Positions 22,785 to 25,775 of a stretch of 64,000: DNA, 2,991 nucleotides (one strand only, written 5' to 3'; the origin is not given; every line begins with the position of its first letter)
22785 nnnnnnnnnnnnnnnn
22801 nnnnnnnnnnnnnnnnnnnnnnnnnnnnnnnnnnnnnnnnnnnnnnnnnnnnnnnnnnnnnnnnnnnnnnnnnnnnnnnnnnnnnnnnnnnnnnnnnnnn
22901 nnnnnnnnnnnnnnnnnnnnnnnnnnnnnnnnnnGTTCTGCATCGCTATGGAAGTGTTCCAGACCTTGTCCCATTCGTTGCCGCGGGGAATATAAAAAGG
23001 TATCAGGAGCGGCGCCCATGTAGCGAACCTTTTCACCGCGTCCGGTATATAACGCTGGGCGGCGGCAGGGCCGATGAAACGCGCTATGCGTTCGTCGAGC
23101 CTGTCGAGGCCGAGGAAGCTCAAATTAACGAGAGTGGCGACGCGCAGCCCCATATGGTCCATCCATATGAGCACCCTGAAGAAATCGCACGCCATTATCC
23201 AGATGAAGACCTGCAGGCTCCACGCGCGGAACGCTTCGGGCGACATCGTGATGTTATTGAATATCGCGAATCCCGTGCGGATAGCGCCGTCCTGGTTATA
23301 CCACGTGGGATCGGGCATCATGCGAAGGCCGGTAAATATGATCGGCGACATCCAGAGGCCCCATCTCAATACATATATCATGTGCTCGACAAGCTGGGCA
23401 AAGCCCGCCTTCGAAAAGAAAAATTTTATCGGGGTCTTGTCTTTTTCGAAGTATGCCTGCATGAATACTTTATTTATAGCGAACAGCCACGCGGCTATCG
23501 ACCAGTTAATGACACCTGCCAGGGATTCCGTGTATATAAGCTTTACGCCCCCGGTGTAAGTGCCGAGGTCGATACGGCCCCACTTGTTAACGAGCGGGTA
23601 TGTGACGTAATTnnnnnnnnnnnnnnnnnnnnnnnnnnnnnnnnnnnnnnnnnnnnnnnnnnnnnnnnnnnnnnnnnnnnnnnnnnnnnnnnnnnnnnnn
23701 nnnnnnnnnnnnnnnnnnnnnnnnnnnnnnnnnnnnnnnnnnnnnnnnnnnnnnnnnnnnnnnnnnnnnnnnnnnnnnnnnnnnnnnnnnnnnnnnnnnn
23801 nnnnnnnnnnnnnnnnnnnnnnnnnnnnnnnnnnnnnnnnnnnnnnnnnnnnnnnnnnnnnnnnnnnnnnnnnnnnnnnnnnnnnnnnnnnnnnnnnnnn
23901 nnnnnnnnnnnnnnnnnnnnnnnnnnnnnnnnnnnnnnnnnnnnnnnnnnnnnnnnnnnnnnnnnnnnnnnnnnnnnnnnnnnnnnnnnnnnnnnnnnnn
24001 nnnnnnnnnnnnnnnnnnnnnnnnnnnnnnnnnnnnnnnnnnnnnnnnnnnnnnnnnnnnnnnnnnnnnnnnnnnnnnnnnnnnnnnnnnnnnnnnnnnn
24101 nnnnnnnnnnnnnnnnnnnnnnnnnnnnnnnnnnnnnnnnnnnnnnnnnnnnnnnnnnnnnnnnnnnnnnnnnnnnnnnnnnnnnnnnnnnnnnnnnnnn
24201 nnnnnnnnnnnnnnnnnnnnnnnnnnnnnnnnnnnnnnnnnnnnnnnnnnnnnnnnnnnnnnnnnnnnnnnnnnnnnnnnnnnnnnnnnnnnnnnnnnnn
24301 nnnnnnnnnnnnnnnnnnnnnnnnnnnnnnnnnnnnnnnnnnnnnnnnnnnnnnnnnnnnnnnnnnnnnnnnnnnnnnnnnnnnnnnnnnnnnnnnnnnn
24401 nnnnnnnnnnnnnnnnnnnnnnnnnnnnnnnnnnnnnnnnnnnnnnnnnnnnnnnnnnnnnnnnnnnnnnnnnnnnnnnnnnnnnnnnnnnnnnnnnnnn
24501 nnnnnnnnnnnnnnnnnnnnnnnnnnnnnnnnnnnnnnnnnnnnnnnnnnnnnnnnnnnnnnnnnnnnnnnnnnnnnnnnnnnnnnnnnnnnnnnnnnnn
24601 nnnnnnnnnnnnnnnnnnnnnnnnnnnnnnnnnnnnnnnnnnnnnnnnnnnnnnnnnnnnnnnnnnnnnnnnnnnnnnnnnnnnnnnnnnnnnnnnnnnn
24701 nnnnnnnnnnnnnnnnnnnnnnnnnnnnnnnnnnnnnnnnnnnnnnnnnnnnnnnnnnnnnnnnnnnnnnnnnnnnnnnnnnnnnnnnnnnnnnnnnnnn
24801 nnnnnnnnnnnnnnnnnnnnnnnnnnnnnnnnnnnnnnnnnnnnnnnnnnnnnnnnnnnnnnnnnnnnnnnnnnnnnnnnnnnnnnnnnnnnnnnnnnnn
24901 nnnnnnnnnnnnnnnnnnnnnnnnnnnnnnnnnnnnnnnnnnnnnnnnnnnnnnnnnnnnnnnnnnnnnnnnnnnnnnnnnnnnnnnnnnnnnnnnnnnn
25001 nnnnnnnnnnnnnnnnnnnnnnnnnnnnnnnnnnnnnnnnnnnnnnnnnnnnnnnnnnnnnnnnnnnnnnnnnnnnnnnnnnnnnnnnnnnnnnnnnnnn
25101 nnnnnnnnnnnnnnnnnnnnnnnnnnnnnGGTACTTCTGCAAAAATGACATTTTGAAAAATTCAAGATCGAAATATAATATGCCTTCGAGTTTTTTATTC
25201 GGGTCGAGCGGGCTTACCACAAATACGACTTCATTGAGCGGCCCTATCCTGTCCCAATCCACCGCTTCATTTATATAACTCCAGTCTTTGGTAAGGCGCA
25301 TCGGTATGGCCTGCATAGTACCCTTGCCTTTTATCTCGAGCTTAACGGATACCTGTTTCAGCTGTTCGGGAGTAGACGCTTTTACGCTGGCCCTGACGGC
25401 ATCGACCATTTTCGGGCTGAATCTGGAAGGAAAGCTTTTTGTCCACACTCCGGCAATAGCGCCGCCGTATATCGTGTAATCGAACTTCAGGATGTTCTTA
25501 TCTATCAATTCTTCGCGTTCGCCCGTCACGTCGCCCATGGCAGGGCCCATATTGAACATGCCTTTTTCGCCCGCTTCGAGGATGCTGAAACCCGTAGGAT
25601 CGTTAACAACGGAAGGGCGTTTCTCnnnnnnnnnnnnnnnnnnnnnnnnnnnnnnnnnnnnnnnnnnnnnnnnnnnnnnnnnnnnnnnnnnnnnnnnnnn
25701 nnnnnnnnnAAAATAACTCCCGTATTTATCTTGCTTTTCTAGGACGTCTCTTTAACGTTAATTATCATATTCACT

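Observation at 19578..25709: GH94 phosphorylase-like domain fused to a 1000-aa polytopic membrane domain, with no GT84 glycosyltransferase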

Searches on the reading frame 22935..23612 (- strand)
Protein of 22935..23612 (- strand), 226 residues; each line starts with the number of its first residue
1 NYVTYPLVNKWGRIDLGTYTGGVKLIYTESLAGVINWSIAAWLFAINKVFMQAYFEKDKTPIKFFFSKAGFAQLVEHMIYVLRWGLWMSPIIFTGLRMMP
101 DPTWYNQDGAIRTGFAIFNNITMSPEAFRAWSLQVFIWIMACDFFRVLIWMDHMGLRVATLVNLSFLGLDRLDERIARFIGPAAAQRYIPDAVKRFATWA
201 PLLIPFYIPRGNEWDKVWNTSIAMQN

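Call 79: find_related_loci(query=A4, collection=genome_contigs, flank=10000)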
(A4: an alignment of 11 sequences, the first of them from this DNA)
Query A4 (226 aa) in genome_contigs; peptide patterns used: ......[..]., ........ (x = any residue, [..] = any of these).
599 stretches matched a pattern (row limit reached: there are more); 546 encode a relative of the query (tblastn E <= 1e-3); the best 80 are kept; 80 distinct loci.
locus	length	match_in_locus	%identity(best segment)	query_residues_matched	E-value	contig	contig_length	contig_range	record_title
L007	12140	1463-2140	94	1-226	1e-148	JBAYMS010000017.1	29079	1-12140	MAG: Candidatus Omnitrophota bacterium isolate SO_2016_LW1_45 scaffold01358_LW64-88_2016, whole genome shotgun sequence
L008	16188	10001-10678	95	1-226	2e-148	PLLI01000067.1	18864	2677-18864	MAG: Candidatus Omnitrophota bacterium isolate fen_1322 73.20120800_E3X.45_contig_12542, whole genome shotgun sequence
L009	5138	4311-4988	93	1-226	7e-149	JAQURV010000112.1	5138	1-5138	MAG: Candidatus Omnitrophota bacterium isolate STD1_81 NODE_62586_length_5138_cov_3.185392_Sandtown_D1, whole genome sho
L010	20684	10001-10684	91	1-226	6e-142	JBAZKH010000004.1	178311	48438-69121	MAG: Candidatus Omnitrophota bacterium isolate SO_2017_LW4_139 scaffold_268_c1_LW137-91_2017, whole genome shotgun seque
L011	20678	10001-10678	84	1-226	2e-135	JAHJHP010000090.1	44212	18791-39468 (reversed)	MAG: Candidatus Omnitrophota bacterium isolate Modern_marine_planktonic.mb.39 Modern_marine_plan.mb.39_k141_819677, whol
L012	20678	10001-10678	85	1-226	7e-135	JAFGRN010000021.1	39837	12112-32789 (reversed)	MAG: Candidatus Omnitrophota bacterium isolate Zod_Metabat.83 k87_3227824, whole genome shotgun sequence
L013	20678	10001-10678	84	1-226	1e-134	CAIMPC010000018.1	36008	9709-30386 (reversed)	MAG: Candidatus Omnitrophica bacterium isolate AM5_bin-0158 genome assembly, contig: bin-0158:18/73, whole genome shotgu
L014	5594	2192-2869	86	1-226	5e-134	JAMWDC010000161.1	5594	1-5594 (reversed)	MAG: Candidatus Omnitrophota bacterium isolate QZM4_2.bins.380.Tibet NODE_58957_length_5594_cov_0.629596, whole genome s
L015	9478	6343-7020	85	1-226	1e-133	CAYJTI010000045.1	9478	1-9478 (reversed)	MAG TPA_asm: uncultured bacterium isolate ERP125453_co1_299 genome assembly, contig: NODE_8601_length_9478_cov_4.773851,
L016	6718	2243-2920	83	1-226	2e-133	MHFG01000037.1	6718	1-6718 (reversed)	MAG: Omnitrophica bacterium RIFCSPHIGHO2_02_FULL_46_20 rifcsphigho2_02_scaffold_27951, whole genome shotgun sequence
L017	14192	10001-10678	85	1-226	2e-133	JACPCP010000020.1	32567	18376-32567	MAG: Candidatus Omnitrophota bacterium isolate NC_groundwater_286_Ag_S-0.65um_55_12 S6_GD2017_2_S65_scaffold_559, whole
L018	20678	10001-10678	83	1-226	1e-132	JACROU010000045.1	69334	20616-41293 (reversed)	MAG: Candidatus Omnitrophota bacterium isolate NC_groundwater_1969_Pr3_S-0.2um_47_3 scaffold_40912, whole genome shotgun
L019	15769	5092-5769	82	1-226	8e-132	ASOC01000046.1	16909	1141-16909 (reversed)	Candidatus Omnitrophus fodinae SCGC AAA011-A17 A11A17DRAFT_contig_45_0.46_C, whole genome shotgun sequence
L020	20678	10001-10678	83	1-226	9e-132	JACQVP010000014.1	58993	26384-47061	MAG: Candidatus Omnitrophota bacterium isolate NC_groundwater_1466_Ag_S-0.65um_60_22 S_p65_S5_coassembly_k141_671372, wh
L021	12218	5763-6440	83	1-226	4e-131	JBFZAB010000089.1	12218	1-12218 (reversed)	MAG: Candidatus Omnitrophota bacterium isolate PPR_0456 k121_361689, whole genome shotgun sequence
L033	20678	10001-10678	79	1-226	5e-127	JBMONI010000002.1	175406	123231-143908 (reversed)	MAG: Candidatus Omnitrophota bacterium isolate Betzabe_MAG072 MAG072_2, whole genome shotgun sequence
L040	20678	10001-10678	78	1-226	4e-124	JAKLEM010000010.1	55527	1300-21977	MAG: Candidatus Auribacterota bacterium isolate RA.bin133 RA.bin133_10, whole genome shotgun sequence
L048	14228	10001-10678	76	1-226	2e-121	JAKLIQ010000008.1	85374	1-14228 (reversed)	MAG: Candidatus Omnitrophota bacterium isolate RA.bin90 RA.bin90_8, whole genome shotgun sequence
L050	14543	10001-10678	77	1-226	4e-121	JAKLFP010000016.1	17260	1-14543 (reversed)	MAG: Candidatus Omnitrophota bacterium isolate RA.bin19 RA.bin19_16, whole genome shotgun sequence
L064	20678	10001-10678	74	1-226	1e-117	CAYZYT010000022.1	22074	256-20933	MAG TPA_asm: uncultured bacterium isolate SRP272421_co2_334 genome assembly, contig: NODE_6385_length_22074_cov_11.79694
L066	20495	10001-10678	74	1-226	9e-118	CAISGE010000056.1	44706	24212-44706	MAG: Candidatus Omnitrophica bacterium isolate AM-lipid-02-D9_bin-1187 genome assembly, contig: bin-1187:56/80, whole ge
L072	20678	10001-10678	73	1-226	3e-116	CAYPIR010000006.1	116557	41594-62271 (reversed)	MAG TPA_asm: uncultured bacterium isolate SRP263991_co2_45 genome assembly, contig: NODE_59_length_116557_cov_14.362895,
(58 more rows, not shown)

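Call 83: search_protein_families(library=pfam, proteins=[L064:16039-18834:+, L066:18519-20207:+, L033:15313-16794:+, L048:4411-5313:+, L064:4630-5370:+, L040:17563-20676:-, L050:804-1472:+, L064:5303-6535:+, L072:1715-3184:+], max_evalue=0.0001)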
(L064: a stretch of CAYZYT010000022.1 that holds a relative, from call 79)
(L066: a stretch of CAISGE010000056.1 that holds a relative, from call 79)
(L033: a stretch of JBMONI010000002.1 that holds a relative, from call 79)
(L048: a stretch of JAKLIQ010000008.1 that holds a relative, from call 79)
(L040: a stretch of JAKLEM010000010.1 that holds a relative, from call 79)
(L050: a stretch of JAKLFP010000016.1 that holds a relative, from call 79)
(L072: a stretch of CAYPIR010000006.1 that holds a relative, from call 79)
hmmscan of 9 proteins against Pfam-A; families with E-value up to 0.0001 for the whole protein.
L064:16039-18834:+ (931 aa): 5 families
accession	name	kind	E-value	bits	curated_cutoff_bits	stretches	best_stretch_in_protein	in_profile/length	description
PF00005.33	ABC_tran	-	3.9e-62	209.3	25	2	300-443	2-137/137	ABC transporter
PF12698.13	ABC2_membrane_3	-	4.8e-35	121.7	31.6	1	582-923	9-346/347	ABC-2 family transporter protein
PF13304.12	AAA_21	-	3.4e-16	60.6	27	1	413-473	236-298/304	AAA domain, putative AbiEii toxin, Type IV TA system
PF01061.29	ABC2_membrane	-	6e-15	55.8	26.9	1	744-891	58-206/211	ABC-2 type transporter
PF12679.13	ABC2_membrane_2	-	4.3e-11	43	27.2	1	693-878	72-216/283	ABC-2 family transporter protein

L066:18519-20207:+ (562 aa): 8 families
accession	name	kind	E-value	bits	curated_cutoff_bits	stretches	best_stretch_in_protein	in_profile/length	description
PF07992.20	Pyr_redox_2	-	1.2e-62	212.4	26.1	1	1-313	1-278/291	Pyridine nucleotide-disulphide oxidoreductase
PF00070.33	Pyr_redox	-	1.9e-18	67.1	22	1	169-241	1-73/82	Pyridine nucleotide-disulphide oxidoreductase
PF02852.28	Pyr_redox_dim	-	4.2e-15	56.4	25.3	1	352-450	7-103/110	Pyridine nucleotide-disulphide oxidoreductase, dimerisation domain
PF00581.25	Rhodanese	-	3.9e-13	50.1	22.2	1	484-553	16-96/102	Rhodanese-like domain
PF13450.12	NAD_binding_8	-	3.8e-07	30.7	21.9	0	172-201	1-30/68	NAD(P)-binding Rossmann-like domain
PF13738.12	Pyr_redox_3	-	1.5e-05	24.8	30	0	166-300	163-305/305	Pyridine nucleotide-disulphide oxidoreductase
PF01266.30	DAO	-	1.8e-05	24.9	27.9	0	170-198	2-30/353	FAD dependent oxidoreductase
PF13454.12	NAD_binding_9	-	2.9e-05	24.5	21.8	0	171-200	1-33/155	FAD-NAD(P)-binding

L033:15313-16794:+ (493 aa): 1 family
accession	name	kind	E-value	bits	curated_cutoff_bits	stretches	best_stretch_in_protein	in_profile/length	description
PF02321.23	OEP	-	1.3e-42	146.2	22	2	294-477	2-183/187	Outer membrane efflux protein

L048:4411-5313:+ (300 aa): 3 families
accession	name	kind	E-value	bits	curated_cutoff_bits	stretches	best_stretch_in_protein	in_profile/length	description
PF06325.19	PrmA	-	7.8e-49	167.2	22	1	61-292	63-293/296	Ribosomal protein L11 methyltransferase (PrmA)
PF05175.20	MTS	-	3.8e-06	27.1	23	1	144-228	19-102/170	Methyltransferase small domain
PF13649.12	Methyltransf_25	-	4.8e-06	27.6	27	1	163-230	2-70/97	Methyltransferase domain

L064:4630-5370:+ (246 aa): 1 family
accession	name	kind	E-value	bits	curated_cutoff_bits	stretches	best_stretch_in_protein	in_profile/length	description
PF23477.1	zf_Tbcl_2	-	9e-17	60.9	27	1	141-177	1-37/37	Probable treble clef zinc finger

L040:17563-20676:- (1037 aa): 8 families
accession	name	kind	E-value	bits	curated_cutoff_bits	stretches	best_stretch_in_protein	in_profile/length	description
PF13414.12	TPR_11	-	1.3e-09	38.1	26.8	0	180-213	9-42/42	TPR repeat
PF00515.34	TPR_1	-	2.7e-09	36.9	27.8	0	527-559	2-34/34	Tetratricopeptide repeat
PF13371.12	TPR_9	-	1.5e-06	28.6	35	0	507-568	10-71/73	Tetratricopeptide repeat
PF14559.12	TPR_19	-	3.2e-06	27.8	25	0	178-214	4-40/68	Tetratricopeptide repeat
PF07719.23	TPR_2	-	8.9e-06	25.9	27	0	527-559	2-34/34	Tetratricopeptide repeat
PF13431.12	TPR_17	-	2.6e-05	24.6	24.4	0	516-546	3-33/34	Tetratricopeptide repeat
PF13181.12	TPR_8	-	3.8e-05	23.9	25.7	0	527-559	2-34/34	Tetratricopeptide repeat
PF13432.12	TPR_16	-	4.1e-05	24.4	32.7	0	179-216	11-48/65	Tetratricopeptide repeat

L050:804-1472:+ (222 aa): 1 family
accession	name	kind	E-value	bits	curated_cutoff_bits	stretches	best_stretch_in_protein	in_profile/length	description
PF02545.19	Maf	-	2.5e-48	164.7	27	1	24-204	2-186/187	Maf-like protein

L064:5303-6535:+ (410 aa): 2 families
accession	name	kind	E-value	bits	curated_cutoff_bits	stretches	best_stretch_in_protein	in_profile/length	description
PF01612.26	DNA_pol_A_exo1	-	3.2e-35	121.9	23.6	1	37-202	1-172/173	3'-5' exonuclease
PF00570.28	HRDC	-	1.4e-13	51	23.8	1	250-284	5-39/68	HRDC domain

L072:1715-3184:+ (489 aa): 3 families
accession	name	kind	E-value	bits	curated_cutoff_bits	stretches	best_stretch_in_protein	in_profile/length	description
PF04055.27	Radical_SAM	-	6.5e-27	95.2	29.5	1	199-372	2-164/166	Radical SAM superfamily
PF00919.26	UPF0004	-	1.8e-23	82.8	27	2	66-131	35-98/98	Uncharacterized protein family UPF0004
PF01938.26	TRAM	-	2.7e-05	24.4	21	1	430-487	4-59/61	TRAM domain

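Call 102: find_homologous_proteins(query=A4, max_evalue=0.001)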
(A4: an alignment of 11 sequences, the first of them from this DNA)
Query A4 (11 sequences) (226 aa, profile of the alignment): 202 proteins with E <= 0.001 among 8000 candidates; the best 120 are listed.
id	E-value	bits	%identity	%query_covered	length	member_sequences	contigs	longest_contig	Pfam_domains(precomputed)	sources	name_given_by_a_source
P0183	1.6e-112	392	61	100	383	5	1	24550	-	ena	-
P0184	4.8e-107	375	64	98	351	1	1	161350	-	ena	-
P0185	1.5e-105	370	62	100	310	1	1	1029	-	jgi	jgi:cyclic beta-1,2-glucan synthetase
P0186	2.2e-105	369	65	98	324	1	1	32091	-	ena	-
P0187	5.8e-105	368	55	100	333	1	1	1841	-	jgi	-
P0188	1.3e-104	367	57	100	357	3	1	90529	-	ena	-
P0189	1.3e-104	367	55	100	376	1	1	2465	PF02653.22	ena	-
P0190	1.5e-104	366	66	98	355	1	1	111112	-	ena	-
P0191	1.8e-104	366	62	94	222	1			-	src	-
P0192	2.7e-104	366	57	98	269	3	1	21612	-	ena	-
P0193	3.8e-104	365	56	98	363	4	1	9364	-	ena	-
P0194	1.9e-103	363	56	97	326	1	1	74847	-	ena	-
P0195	2.3e-103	362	60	95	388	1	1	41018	-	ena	-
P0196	2.9e-102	359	54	99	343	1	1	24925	-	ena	-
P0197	5.7e-102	358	57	97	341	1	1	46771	-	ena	-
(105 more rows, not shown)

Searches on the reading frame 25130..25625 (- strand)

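Call 37: search_protein_families(library=pfam, proteins=[window:25130-25625:-], max_evalue=0.1)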
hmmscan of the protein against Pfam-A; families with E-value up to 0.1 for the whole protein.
window:25130-25625:- (165 aa): 1 family
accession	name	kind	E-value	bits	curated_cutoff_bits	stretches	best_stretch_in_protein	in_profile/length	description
PF02755.20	RPEL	-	0.0021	18.1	23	1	36-49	11-24/24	RPEL repeat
